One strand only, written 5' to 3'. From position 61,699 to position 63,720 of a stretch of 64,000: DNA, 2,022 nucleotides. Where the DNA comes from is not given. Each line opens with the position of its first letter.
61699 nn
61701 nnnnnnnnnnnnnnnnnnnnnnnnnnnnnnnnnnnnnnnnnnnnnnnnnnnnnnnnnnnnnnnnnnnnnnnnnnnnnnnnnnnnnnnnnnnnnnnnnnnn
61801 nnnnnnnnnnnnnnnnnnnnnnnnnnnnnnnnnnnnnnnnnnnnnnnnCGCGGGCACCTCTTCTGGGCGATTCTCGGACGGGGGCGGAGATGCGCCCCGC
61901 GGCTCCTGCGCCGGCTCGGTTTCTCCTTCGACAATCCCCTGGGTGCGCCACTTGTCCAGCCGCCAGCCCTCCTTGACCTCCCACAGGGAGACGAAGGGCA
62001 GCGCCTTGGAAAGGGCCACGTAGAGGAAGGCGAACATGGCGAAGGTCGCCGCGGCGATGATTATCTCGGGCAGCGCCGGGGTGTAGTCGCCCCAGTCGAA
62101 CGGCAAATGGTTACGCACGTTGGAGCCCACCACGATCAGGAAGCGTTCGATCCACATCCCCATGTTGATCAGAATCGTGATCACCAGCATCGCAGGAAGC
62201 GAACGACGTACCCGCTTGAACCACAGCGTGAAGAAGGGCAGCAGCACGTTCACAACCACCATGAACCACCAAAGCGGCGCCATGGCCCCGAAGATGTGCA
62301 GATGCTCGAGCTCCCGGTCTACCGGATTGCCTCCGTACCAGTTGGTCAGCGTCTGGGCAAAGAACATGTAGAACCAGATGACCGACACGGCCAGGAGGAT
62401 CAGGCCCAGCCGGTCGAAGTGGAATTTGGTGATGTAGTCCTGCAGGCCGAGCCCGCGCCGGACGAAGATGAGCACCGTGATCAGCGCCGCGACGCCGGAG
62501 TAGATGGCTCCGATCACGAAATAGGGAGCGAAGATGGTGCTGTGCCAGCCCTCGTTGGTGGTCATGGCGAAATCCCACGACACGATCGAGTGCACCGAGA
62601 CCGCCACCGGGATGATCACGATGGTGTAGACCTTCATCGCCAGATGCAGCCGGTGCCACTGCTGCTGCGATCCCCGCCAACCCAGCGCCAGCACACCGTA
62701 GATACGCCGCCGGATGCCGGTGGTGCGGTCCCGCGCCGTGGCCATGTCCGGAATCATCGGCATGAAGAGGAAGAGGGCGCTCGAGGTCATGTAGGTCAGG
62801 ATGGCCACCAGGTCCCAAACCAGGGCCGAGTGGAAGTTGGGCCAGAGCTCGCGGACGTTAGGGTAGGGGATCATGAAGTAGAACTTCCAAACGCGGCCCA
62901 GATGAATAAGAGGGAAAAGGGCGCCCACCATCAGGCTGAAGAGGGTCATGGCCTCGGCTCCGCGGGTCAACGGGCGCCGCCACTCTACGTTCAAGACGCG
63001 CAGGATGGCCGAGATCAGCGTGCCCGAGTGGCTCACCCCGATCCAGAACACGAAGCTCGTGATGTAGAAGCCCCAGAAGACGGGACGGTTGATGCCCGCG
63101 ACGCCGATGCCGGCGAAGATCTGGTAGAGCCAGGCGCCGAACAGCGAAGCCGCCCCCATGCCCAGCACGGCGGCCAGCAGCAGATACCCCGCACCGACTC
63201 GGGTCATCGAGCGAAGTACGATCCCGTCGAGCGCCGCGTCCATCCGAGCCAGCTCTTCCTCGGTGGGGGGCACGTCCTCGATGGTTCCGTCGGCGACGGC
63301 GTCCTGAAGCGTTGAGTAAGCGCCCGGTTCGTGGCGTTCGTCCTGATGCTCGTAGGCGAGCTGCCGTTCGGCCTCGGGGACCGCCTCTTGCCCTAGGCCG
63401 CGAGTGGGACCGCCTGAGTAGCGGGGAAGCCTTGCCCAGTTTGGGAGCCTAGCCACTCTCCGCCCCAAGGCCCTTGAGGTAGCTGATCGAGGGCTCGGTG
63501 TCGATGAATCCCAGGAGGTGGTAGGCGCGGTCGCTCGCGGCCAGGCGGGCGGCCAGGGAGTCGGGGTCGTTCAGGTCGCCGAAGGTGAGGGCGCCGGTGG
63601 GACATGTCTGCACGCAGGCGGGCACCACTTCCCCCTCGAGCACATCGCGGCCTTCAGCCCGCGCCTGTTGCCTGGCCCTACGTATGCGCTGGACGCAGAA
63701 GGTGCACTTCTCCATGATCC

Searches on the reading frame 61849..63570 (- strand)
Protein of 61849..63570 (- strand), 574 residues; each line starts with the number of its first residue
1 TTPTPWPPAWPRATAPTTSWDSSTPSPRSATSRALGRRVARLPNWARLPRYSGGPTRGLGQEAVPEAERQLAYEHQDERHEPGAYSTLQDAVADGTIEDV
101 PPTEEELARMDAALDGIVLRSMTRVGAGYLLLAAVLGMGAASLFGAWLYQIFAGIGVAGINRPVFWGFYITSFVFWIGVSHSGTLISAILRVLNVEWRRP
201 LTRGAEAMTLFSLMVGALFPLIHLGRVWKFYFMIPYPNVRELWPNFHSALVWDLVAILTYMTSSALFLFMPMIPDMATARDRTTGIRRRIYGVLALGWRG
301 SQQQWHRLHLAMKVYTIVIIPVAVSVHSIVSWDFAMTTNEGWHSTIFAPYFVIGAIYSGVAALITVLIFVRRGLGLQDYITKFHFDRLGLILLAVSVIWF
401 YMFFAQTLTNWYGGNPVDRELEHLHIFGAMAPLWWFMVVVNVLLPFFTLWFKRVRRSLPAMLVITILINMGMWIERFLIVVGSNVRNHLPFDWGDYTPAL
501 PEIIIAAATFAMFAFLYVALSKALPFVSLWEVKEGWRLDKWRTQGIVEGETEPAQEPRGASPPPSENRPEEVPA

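Call 57: search_protein_families(library=pfam, proteins=[window:61849-63570:-], max_evalue=0.00001)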
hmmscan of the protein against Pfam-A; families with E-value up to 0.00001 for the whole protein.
window:61849-63570:- (574 aa): 1 family
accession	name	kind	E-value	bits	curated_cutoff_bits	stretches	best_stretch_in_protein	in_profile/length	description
PF03916.19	NrfD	-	1.3e-24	87.9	25.8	1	159-484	4-309/313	Polysulphide reductase, NrfD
